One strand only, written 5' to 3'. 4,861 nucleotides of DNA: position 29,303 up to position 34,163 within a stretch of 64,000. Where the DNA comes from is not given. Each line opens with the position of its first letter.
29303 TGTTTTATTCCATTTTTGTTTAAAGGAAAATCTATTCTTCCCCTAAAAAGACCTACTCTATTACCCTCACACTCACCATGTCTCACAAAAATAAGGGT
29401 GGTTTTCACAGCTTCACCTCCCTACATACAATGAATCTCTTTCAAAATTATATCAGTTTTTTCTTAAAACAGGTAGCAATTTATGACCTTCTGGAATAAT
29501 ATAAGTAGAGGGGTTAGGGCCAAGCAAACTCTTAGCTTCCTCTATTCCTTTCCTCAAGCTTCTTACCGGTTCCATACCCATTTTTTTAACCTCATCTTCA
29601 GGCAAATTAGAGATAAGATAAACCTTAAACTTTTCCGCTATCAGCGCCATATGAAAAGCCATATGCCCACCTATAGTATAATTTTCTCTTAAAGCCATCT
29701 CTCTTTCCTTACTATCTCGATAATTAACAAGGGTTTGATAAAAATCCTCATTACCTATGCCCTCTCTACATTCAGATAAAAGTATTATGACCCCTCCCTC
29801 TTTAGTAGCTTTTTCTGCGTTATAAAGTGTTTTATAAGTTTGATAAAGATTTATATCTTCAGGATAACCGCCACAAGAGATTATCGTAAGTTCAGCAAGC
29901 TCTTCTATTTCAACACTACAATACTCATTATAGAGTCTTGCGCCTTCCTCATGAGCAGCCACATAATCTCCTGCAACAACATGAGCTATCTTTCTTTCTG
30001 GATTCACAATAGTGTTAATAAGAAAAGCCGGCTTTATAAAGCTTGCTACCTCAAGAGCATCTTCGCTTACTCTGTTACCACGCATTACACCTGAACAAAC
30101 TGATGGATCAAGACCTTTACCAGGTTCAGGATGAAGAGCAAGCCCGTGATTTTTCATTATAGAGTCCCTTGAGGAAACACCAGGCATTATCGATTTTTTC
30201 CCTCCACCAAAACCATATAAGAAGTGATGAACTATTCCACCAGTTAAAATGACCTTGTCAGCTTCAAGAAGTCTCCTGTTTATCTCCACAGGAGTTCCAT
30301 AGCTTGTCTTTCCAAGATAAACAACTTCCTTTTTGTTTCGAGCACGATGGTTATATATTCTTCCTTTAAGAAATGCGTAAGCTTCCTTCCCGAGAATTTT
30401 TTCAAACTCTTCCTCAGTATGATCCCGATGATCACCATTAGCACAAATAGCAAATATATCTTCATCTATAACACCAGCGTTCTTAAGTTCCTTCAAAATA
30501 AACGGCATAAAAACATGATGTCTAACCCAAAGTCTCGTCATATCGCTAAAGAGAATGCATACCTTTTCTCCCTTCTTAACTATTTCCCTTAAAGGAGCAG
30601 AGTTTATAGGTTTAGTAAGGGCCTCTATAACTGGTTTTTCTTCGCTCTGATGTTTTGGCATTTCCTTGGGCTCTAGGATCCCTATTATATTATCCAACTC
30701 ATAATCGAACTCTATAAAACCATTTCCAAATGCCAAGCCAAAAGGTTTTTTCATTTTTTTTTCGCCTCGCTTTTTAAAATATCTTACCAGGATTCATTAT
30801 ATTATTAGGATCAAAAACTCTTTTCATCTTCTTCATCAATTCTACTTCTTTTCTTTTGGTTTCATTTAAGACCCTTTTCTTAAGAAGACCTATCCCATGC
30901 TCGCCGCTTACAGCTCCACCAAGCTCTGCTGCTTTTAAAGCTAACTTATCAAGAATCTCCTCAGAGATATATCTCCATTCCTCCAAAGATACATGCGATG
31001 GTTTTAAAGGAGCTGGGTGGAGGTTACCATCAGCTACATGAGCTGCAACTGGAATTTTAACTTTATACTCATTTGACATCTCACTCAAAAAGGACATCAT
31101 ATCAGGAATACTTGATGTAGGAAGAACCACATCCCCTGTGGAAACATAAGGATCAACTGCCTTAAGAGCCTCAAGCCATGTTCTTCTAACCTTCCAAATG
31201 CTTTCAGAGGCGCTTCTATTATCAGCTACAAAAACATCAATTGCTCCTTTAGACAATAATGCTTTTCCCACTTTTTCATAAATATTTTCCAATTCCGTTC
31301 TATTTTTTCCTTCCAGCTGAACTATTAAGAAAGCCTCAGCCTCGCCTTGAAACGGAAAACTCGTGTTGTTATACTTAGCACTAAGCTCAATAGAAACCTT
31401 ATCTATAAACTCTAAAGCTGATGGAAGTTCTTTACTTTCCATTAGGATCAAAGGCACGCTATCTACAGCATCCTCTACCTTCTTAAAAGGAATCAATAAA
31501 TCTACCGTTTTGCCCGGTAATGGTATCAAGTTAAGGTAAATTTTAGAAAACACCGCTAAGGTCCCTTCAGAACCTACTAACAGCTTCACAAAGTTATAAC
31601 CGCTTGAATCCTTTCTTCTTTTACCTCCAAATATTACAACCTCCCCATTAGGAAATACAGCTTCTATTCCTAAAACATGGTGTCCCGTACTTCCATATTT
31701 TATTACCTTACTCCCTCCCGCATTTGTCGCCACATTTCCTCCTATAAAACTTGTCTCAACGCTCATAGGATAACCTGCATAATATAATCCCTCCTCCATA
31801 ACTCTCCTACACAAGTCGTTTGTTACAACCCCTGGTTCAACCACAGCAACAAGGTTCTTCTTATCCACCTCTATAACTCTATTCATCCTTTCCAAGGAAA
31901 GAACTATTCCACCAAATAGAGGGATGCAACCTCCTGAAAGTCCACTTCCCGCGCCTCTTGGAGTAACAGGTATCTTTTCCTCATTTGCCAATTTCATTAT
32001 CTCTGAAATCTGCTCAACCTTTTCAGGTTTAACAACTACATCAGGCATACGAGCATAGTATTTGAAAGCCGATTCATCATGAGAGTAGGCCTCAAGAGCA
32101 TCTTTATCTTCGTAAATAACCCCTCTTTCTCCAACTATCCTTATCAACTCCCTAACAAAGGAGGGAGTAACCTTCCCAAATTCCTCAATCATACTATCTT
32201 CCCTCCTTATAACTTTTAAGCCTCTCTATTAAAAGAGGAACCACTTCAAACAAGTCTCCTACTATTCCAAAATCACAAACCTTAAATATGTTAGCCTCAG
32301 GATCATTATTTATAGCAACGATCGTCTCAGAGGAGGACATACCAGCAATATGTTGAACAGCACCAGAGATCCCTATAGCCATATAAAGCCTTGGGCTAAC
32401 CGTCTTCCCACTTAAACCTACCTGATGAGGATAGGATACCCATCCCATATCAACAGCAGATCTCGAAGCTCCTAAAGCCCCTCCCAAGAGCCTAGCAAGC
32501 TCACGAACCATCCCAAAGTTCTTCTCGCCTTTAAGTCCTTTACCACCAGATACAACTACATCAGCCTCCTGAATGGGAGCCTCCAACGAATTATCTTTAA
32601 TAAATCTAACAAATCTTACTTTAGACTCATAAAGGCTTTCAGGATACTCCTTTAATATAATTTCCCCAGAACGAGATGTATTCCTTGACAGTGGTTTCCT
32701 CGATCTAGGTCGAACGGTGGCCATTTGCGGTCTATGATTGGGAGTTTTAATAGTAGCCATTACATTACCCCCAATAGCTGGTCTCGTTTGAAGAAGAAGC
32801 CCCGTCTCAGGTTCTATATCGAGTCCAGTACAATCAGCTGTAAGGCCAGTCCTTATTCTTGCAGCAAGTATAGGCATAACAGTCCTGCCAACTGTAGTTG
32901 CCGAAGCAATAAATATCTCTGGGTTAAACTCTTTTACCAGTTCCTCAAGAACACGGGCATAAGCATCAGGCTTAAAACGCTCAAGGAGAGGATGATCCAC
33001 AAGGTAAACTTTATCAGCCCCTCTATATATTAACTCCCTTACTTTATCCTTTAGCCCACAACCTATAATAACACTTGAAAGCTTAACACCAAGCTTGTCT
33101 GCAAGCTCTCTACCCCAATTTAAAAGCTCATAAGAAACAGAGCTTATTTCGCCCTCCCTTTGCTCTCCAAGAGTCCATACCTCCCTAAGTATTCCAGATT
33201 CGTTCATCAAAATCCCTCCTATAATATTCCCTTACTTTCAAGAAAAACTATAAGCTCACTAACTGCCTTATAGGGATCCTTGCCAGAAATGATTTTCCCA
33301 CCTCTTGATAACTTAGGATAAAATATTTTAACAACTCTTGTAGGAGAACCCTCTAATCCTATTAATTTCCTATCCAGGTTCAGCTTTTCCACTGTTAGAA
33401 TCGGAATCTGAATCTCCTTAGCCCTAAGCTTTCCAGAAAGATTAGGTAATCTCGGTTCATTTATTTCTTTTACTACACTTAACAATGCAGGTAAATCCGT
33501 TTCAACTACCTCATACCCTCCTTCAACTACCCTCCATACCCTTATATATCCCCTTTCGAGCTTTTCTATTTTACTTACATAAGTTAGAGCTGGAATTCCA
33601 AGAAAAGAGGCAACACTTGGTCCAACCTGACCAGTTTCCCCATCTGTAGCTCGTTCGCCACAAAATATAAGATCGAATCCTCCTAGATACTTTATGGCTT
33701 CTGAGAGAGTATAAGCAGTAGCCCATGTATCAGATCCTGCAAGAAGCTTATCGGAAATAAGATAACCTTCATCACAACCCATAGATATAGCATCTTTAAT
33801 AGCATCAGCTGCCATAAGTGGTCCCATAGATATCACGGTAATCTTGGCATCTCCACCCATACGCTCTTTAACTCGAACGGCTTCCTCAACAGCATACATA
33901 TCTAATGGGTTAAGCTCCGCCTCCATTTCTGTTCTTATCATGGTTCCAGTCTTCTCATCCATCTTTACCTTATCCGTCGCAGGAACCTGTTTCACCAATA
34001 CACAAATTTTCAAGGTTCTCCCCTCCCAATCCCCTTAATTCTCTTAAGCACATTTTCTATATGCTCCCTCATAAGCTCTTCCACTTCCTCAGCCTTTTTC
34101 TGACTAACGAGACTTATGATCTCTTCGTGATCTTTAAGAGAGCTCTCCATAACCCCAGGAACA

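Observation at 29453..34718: Lct-like operon: GntR regulator, EtfB, EtfA, FAD-LDH and LarA with a 28-bp perfect palindromic operator, but no lactate permease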

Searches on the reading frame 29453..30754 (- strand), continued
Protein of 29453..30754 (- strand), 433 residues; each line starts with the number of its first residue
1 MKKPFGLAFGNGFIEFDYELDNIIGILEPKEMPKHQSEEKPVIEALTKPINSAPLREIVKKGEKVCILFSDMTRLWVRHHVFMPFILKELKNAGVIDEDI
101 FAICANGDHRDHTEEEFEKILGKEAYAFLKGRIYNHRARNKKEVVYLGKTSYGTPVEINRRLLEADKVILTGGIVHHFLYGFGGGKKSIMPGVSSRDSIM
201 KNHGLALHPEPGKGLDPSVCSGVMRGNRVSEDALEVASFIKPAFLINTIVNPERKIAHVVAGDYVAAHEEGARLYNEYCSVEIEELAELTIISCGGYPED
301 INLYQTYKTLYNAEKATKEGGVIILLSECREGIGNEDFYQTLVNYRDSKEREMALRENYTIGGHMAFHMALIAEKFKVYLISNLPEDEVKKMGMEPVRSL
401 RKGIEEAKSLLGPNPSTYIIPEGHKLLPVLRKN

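Call 74: find_related_loci(query=A2, collection=metagenome_contigs, flank=8000)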
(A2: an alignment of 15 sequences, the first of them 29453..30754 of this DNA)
Query A2 (433 aa) in metagenome_contigs; peptide patterns used: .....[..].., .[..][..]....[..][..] (x = any residue, [..] = any of these).
343 stretches matched a pattern; 134 encode a relative of the query (tblastn E <= 1e-3); the best 80 are kept; 80 distinct loci.
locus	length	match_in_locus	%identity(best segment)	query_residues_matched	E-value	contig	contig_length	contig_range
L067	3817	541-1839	73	1-433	0e+0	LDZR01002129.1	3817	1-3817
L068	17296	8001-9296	73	1-432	0e+0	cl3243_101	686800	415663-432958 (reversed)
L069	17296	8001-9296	73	1-432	0e+0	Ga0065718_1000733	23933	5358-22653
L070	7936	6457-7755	71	1-433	0e+0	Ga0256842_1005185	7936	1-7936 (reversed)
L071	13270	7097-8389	65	1-431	0e+0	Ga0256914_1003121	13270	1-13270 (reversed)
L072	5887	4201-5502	63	1-432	0e+0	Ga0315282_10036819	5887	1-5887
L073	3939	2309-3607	62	1-431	0e+0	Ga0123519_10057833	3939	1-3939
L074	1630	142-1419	61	3-428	0e+0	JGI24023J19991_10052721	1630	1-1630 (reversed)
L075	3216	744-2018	61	3-432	0e+0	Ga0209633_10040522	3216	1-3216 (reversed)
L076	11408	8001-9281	52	1-430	2e-149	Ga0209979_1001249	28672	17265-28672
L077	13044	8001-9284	50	1-431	2e-148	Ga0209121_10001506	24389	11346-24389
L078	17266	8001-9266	50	7-429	6e-144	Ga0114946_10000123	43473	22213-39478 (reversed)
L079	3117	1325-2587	51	7-428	1e-149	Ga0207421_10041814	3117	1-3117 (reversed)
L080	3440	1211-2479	50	7-430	3e-146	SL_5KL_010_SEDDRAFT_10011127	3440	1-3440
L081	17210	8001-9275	48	7-432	2e-140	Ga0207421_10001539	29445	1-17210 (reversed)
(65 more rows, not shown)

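Call 79: search_protein_families(library=pfam, proteins=[L071:3051-3722:-], max_evalue=0.001)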
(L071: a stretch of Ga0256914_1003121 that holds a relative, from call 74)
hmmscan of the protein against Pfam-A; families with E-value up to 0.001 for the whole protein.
L071:3051-3722:- (223 aa): 3 families
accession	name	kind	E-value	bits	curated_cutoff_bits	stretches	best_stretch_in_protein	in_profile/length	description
PF07963.17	N_methyl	-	1.1e-07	31.5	21.2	1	26-49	4-27/27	Prokaryotic N-terminal methylation motif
PF08334.16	T2SSG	-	4.6e-07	30.3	21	1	53-115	3-65/108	Type II secretion system (T2SS), protein G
PF22434.1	PilW_C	-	0.00078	19.7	27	0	56-86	2-32/128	PilW, C-terminal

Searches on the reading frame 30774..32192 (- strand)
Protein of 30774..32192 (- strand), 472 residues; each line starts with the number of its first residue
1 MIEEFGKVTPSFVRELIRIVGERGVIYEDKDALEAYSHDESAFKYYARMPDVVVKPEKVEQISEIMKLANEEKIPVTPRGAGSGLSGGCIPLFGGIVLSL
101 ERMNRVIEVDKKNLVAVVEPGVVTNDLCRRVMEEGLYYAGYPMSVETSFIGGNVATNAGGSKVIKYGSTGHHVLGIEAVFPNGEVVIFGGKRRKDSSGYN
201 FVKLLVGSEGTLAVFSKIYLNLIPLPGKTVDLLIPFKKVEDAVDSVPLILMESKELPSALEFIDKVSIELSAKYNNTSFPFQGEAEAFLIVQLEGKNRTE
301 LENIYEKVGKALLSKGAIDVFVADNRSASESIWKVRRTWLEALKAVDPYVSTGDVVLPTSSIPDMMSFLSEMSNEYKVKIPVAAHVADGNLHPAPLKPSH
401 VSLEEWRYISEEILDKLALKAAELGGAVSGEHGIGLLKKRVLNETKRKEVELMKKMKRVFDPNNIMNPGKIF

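Call 5: search_protein_families(library=pfam, proteins=[window:30774-32192:-])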
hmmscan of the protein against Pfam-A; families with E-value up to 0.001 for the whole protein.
window:30774-32192:- (472 aa): 2 families
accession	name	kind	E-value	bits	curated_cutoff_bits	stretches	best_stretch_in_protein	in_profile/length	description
PF02913.24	FAD-oxidase_C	-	1.8e-52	178.9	21.2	1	230-471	6-248/248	FAD linked oxidases, C-terminal domain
PF01565.28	FAD_binding_4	-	1.5e-41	141.8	26.4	1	50-187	1-137/139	FAD binding domain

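Call 6: search_protein_families(library=ncbifam, proteins=[window:30774-32192:-])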
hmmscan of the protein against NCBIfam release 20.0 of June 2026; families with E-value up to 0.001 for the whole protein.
window:30774-32192:- (472 aa): 13 families
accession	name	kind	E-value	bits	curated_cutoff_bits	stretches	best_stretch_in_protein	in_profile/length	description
TIGR00387.1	glcD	equivalog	6e-111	371.2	567.9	1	53-470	1-413/413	glycolate oxidase subunit GlcD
NF008408.0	PRK11230.1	equivalog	8.9e-78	261.9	897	1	14-470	23-470/499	glycolate oxidase subunit GlcD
NF049975.1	2HglutDHaseYdiJ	equivalog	2.5e-40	138.1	1350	2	12-186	18-190/1018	D-2-hydroxyglutarate dehydrogenase YdiJ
NF008439.0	PRK11282.1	equivalog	5.6e-21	74.8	284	1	57-245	6-192/358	glycolate oxidase subunit GlcE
TIGR01678.1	FAD_lactone_ox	subfamily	1e-10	41.1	396.8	1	44-208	9-167/438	sugar 1,4-lactone oxidase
NF053785.1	DcplphribOxDprE1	equivalog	9.3e-10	38.3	500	1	52-188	17-150/449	decaprenylphosphoryl-beta-D-ribose oxidase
TIGR01676.1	GLDHase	equivalog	1e-09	37.8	458.25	1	52-184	64-192/541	L-galactonolactone dehydrogenase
TIGR01679.1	bact_FAD_ox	subfamily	3.4e-09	36.1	292.25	1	49-224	11-174/419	FAD-linked oxidoreductase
NF010480.0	PRK13905.1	equivalog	4.8e-08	32.2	259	1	51-187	35-163/303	UDP-N-acetylmuramate dehydrogenase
TIGR01677.1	pln_FAD_oxido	subfamily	2e-07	29.9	383.1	1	95-225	83-214/560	FAD-dependent oxidoreductase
NF041226.1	BagK_FevA1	equivalog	1.1e-05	24.1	800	1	47-226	38-207/453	bagremycin/ferroverdin biosynthesis FAD-dependent oxygenase BagK/FevA1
NF008387.0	PRK11183.1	equivalog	5.4e-05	21.9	391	0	11-163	10-163/570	D-lactate dehydrogenase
NF041227.1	BagG_FevA2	exception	0.00025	19.8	850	1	48-225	44-210/455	bagremycin/ferroverdin biosynthesis FAD-dependent oxygenase BagG/FevA2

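Call 26: search_solved_structures(query=window:30774-32192:-, max_evalue=1e-30)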
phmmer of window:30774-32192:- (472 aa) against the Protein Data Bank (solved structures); distinct sequences matched with E-value up to 1e-30: 6.
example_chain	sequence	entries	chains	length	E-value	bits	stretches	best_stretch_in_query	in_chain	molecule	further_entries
7qh2_C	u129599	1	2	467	1e-101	344.1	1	26-471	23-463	Lactate dehydrogenase (NAD(+),ferredoxin) subunit LctD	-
9qgz_A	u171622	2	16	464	9.2e-77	261.9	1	10-472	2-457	Glycolate oxidase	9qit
8jdc_A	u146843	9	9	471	2.3e-62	214.4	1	6-471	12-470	Probable D-lactate dehydrogenase, mitochondrial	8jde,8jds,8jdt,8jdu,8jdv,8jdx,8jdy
8jdb_A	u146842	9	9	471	4.3e-61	210.2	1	6-471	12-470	Probable D-lactate dehydrogenase, mitochondrial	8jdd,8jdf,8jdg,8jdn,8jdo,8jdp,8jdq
3pm9_A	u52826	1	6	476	1e-57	199.1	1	8-471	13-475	Putative oxidoreductase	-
6lpn_A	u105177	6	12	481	9.7e-51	176.1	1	25-470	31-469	D-2-hydroxyglutarate dehydrogenase, mitochondrial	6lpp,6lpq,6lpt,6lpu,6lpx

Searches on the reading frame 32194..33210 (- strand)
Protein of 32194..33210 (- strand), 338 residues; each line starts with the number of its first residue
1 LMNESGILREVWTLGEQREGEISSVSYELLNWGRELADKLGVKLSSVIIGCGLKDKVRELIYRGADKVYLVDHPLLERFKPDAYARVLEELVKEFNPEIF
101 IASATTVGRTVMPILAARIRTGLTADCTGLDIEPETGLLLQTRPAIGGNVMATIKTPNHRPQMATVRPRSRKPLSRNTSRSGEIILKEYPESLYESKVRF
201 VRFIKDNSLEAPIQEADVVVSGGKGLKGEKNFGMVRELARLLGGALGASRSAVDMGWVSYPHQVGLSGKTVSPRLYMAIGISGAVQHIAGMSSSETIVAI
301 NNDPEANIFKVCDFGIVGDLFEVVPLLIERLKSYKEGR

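Call 5: search_protein_families(library=pfam, proteins=[window:32194-33210:-])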
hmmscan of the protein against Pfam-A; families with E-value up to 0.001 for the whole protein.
window:32194-33210:- (338 aa): 2 families
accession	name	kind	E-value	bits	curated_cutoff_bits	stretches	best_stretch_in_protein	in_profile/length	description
PF01012.27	ETF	-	6.2e-45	153.6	26.7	1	11-186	1-175/181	Electron transfer flavoprotein domain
PF00766.25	ETF_alpha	-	2.2e-34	117.7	27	1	213-292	2-81/81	Electron transfer flavoprotein FAD-binding domain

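Call 6: search_protein_families(library=ncbifam, proteins=[window:32194-33210:-])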
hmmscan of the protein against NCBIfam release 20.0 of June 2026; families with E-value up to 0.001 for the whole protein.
window:32194-33210:- (338 aa): 5 families
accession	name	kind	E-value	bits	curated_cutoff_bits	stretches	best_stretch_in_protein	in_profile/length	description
NF042970.1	AcrlCoAredClosAcrA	equivalog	4.7e-95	318.7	600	2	141-333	162-359/360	acryloyl-CoA reductase electron transfer subunit beta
NF038209.1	mft_etfA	equivalog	7.2e-39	133.9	240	1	46-331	27-302/303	mycofactocin-associated electron transfer flavoprotein alpha subunit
NF051845.1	EtFlavAlphaProt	equivalog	2.5e-34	119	600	1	18-336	100-404/406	electron transfer flavoprotein subunit alpha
NF008884.0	PRK11916.1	equivalog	5.3e-33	114.7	528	1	54-332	38-311/312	electron transfer flavoprotein subunit alpha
NF002889.0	PRK03363.1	equivalog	1.6e-26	93.3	549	1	61-330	45-310/313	electron transfer flavoprotein subunit alpha/FixB family protein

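Call 27: search_solved_structures(query=window:32194-33210:-, max_evalue=1e-20)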
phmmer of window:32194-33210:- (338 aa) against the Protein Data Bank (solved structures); distinct sequences matched with E-value up to 1e-20: 15.
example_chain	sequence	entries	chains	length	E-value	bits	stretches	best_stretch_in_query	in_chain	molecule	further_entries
6fah_A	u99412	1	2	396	6.6e-91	308.1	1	6-332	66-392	Caffeyl-CoA reductase-Etf complex subunit CarE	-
4kpu_A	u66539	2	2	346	6.2e-88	298.4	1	6-337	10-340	Electron transfer flavoprotein alpha subunit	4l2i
7koe_B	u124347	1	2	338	1.2e-86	294.1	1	11-333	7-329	Electron transfer flavoprotein, alpha subunit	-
5ol2_A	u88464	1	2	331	4.7e-80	272.5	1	12-336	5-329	Electron transfer flavoprotein large subunit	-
7qh2_A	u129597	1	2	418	1.2e-73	251.5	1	9-332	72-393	Lactate dehydrogenase (NAD(+),ferredoxin) subunit LctC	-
1efv_A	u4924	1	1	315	1.3e-46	162.6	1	37-332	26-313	ELECTRON TRANSFER FLAVOPROTEIN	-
1t9g_R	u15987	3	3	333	1.5e-46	162.4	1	37-332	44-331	Electron transfer flavoprotein alpha-subunit, mitochondrial | Electron transfer flavoprotein alpha-subunit, mitochondrial precursor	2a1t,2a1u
5ow0_A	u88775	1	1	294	2.6e-39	138.6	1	87-332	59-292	Electron transfer flavoprotein, alpha subunit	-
1efp_A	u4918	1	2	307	1.6e-38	136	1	82-329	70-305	PROTEIN (ELECTRON TRANSFER FLAVOPROTEIN)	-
1o94_D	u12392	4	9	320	1.2e-33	119.9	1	11-325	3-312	ELECTRON TRANSFER FLAVOPROTEIN ALPHA-SUBUNIT | ELECTRON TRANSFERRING FLAVOPROTEIN ALPHA-SUBUNIT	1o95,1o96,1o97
3clu_D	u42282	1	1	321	2.5e-33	118.9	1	11-325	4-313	Electron transfer flavoprotein subunit alpha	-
3clt_D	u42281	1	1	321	4.7e-33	118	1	11-325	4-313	Electron transfer flavoprotein subunit alpha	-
3clr_D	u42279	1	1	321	6.5e-33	117.6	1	11-325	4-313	Electron transfer flavoprotein subunit alpha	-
3cls_D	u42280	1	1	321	1.2e-32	116.7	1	11-325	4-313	Electron transfer flavoprotein subunit alpha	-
3ih5_A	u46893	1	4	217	1.8e-31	112.8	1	15-189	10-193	Electron transfer flavoprotein alpha-subunit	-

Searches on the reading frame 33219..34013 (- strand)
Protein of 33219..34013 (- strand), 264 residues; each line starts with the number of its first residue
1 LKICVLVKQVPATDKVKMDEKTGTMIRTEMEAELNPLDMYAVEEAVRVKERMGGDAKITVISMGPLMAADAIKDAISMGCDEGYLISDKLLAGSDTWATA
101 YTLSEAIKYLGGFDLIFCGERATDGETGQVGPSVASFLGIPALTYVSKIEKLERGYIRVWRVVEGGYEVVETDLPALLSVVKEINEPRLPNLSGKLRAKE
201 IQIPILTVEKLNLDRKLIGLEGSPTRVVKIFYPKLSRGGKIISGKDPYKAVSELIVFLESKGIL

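Call 5: search_protein_families(library=pfam, proteins=[window:33219-34013:-])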
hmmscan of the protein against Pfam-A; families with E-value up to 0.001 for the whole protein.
window:33219-34013:- (264 aa): 1 family
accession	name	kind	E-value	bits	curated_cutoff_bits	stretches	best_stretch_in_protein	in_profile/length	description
PF01012.27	ETF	-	3.4e-43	148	26.7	1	23-203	2-173/181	Electron transfer flavoprotein domain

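Call 6: search_protein_families(library=ncbifam, proteins=[window:33219-34013:-])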
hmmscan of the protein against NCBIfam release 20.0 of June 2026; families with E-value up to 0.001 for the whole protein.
window:33219-34013:- (264 aa): 6 families
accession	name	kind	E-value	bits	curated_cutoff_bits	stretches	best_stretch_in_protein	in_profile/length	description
NF040731.1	flavo_sub_EftB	exception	2.4e-75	253.3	445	1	2-263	1-259/260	electron transfer flavoprotein subunit beta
NF042971.1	AcrlCoAredClosAcrB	equivalog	9.1e-58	195.4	475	1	1-263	1-265/266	acryloyl-CoA reductase electron transfer subunit gamma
NF002888.0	PRK03359.1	subfamily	7.4e-30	104.2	219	1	1-214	1-214/256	putative electron transfer flavoprotein FixA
NF008998.0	PRK12342.1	equivalog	4.3e-28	98.3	338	1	1-256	1-247/254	electron transfer flavoprotein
TIGR04503.1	mft_etfB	hypoth_equivalog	2.8e-19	69.5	200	1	11-210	7-217/290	mycofactocin-associated electron transfer flavoprotein beta subunit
NF051844.1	ETFlavBetaProt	equivalog_domain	8.3e-07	28.8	350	1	55-197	36-173/254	electron transfer flavoprotein subunit beta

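Call 28: search_solved_structures(query=window:33219-34013:-, max_evalue=1e-20)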
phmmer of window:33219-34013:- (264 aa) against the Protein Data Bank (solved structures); distinct sequences matched with E-value up to 1e-20: 8.
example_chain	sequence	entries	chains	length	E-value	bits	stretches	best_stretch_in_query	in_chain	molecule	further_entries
6fah_B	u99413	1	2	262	4.7e-58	199.9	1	1-263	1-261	Caffeyl-CoA reductase-Etf complex subunit CarD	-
7qh2_B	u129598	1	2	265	4.1e-57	196.8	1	2-237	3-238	Lactate dehydrogenase (NAD(+),ferredoxin) subunit LctB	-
5ol2_B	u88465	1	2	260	5.1e-51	176.9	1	1-247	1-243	Electron transfer flavoprotein small subunit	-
7koe_A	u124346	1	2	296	9.7e-51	176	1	3-258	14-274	Electron transfer flavoprotein, beta subunit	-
4kpu_B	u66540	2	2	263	1.2e-49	172.4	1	1-257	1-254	Electron transfer flavoprotein alpha/beta-subunit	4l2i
1o94_C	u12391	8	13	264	1.4e-23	87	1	1-254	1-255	ELECTRON TRANSFER FLAVOPROTEIN BETA-SUBUNIT | ELECTRON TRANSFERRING FLAVOPROTEIN BETA-SUBUNIT | Electron transfer flavoprotein subunit beta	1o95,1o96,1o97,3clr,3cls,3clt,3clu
1efp_B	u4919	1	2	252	6.3e-23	84.9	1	15-204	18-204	PROTEIN (ELECTRON TRANSFER FLAVOPROTEIN)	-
2a1t_S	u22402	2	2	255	6.2e-21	78.3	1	3-227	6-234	Electron transfer flavoprotein beta-subunit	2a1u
